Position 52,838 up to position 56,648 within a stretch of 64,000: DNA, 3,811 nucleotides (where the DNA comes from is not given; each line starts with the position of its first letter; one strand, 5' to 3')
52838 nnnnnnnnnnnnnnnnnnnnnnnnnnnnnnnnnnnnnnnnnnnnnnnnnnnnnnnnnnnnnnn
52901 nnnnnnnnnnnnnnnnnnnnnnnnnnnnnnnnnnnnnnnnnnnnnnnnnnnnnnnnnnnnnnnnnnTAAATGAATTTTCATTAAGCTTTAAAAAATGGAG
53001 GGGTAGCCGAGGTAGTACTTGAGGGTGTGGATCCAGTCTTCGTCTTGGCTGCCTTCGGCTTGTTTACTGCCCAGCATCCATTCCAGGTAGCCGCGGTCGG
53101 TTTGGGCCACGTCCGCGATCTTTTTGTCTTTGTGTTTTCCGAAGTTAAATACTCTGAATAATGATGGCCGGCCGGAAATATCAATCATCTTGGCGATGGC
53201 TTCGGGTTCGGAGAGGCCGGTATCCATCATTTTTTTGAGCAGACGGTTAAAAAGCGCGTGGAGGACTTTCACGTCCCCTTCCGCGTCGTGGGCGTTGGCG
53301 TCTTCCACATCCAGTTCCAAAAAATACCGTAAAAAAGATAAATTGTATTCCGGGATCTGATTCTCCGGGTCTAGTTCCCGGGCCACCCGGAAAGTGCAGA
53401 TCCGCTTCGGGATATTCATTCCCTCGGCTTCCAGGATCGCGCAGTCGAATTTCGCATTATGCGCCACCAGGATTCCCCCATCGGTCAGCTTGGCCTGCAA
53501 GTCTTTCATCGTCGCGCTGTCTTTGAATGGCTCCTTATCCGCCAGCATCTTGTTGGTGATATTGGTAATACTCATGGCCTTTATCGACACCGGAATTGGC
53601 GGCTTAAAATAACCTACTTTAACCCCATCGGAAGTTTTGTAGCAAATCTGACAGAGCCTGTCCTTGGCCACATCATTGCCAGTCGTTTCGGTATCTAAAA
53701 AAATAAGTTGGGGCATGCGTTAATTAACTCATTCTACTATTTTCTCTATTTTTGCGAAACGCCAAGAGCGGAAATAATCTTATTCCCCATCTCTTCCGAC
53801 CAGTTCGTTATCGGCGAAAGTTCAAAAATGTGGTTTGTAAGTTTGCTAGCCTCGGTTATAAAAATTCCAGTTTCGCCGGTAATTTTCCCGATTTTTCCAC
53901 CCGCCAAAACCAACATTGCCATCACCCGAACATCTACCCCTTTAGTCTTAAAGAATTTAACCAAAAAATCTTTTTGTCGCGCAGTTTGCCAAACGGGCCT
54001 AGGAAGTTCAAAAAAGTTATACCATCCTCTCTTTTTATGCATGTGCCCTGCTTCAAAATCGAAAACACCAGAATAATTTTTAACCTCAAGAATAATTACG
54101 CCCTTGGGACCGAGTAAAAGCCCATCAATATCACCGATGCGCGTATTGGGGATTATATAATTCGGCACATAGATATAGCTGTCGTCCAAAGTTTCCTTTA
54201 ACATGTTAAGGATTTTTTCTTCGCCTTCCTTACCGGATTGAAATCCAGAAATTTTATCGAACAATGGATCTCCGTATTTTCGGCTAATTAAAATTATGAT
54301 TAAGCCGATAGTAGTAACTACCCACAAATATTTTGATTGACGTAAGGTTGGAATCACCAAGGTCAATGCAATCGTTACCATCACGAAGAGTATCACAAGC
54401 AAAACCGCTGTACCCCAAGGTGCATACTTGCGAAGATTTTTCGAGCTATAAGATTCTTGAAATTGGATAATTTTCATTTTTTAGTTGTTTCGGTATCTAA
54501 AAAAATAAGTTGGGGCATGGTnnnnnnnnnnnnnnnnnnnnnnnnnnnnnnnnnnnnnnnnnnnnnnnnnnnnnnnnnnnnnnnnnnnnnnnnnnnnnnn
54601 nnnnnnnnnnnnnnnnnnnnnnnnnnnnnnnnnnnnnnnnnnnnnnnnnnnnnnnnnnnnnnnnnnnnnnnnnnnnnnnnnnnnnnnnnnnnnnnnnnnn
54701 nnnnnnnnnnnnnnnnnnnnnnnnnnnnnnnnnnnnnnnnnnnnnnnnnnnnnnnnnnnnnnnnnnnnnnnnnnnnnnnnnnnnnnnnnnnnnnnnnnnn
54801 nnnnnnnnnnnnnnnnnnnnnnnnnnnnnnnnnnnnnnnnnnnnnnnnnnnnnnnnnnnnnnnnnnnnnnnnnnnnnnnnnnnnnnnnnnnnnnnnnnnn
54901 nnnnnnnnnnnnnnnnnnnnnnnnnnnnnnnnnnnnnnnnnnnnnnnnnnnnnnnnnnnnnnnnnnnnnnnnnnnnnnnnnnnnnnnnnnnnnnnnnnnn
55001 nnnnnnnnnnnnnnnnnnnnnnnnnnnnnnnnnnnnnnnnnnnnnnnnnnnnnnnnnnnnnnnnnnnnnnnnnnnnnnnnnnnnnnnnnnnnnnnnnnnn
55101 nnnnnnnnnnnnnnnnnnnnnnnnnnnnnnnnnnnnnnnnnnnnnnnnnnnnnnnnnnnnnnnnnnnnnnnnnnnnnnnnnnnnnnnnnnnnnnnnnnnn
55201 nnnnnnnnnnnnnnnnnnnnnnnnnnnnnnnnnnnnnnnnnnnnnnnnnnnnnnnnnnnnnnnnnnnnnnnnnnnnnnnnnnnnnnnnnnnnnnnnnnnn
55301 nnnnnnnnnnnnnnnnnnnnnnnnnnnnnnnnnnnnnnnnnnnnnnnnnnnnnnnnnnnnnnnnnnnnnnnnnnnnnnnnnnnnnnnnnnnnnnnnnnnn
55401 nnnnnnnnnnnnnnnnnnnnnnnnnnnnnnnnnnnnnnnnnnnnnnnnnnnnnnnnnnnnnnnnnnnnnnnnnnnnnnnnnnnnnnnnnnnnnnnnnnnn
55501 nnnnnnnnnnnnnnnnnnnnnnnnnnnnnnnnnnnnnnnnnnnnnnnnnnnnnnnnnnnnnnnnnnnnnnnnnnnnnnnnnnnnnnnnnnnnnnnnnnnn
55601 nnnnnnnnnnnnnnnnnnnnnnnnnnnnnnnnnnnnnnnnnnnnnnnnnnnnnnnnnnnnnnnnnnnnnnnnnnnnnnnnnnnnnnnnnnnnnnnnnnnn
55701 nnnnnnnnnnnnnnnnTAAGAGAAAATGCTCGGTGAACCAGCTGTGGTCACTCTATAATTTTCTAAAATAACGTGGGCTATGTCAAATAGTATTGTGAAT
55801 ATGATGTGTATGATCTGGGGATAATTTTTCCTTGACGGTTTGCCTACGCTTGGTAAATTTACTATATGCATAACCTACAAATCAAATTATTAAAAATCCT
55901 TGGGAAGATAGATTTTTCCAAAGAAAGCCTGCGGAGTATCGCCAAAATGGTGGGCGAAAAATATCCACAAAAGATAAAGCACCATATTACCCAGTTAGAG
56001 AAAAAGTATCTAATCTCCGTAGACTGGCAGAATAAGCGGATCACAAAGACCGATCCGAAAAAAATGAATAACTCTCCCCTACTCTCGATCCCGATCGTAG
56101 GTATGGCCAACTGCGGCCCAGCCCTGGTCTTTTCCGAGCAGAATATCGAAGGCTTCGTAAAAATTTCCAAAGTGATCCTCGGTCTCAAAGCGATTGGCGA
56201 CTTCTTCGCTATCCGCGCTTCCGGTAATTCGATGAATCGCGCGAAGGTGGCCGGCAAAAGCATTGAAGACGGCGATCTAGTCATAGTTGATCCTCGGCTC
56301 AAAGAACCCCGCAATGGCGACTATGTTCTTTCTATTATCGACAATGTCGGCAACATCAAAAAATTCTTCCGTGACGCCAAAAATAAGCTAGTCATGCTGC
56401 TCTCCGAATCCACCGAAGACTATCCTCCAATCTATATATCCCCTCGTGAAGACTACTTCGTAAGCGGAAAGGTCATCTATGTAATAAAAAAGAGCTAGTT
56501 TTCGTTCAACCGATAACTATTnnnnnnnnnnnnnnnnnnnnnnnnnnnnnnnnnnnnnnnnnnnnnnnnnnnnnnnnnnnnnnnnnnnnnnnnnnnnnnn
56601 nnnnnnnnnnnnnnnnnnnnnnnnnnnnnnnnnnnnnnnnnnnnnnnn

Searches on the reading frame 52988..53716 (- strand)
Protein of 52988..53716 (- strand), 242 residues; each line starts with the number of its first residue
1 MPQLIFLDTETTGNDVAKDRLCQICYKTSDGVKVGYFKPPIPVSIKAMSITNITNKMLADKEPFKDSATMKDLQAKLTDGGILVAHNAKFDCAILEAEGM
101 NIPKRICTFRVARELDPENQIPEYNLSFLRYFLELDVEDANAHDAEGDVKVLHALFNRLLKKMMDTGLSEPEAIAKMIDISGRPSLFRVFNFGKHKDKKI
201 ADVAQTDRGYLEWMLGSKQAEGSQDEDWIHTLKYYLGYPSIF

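Call 78: search_protein_families(library=pfam, proteins=[window:52988-53716:-], max_evalue=0.00001)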
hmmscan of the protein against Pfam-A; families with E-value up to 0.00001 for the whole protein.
window:52988-53716:- (242 aa): 3 families
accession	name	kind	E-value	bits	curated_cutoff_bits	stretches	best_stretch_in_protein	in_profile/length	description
PF00929.31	RNase_T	-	5.8e-13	50.2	24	1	5-156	1-164/164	Exonuclease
PF20600.3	ExoX-like_C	-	3.7e-11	42.7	26.5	1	190-215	1-26/30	Exodeoxyribonuclease X-like C-terminal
PF01612.26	DNA_pol_A_exo1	-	2.3e-06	28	23.6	0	7-115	25-111/173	3'-5' exonuclease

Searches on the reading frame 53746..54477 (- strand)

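Call 78: search_protein_families(library=pfam, proteins=[window:53746-54477:-], max_evalue=0.00001)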
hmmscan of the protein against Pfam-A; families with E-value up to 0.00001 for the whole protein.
window:53746-54477:- (243 aa): 1 family
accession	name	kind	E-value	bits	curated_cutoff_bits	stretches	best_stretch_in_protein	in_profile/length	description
PF08378.17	NERD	-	1.4e-17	64.6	22.1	1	81-191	1-110/111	Nuclease-related domain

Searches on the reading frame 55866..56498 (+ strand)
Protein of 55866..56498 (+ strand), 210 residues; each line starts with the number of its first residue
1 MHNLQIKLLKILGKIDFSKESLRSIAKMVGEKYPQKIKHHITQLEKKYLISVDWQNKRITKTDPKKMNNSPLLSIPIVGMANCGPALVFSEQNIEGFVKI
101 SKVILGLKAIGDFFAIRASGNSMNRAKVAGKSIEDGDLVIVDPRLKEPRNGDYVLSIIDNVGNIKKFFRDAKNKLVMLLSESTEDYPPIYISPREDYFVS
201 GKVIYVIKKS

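Call 79: search_protein_families(library=pfam, proteins=[window:55866-56498:+], max_evalue=0.00001)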
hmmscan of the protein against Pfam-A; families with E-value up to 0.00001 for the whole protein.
window:55866-56498:+ (210 aa): 1 family
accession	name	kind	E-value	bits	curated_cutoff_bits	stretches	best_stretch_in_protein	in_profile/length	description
PF00717.28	Peptidase_S24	-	3e-15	56.4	23.3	1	76-204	1-116/116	Peptidase S24-like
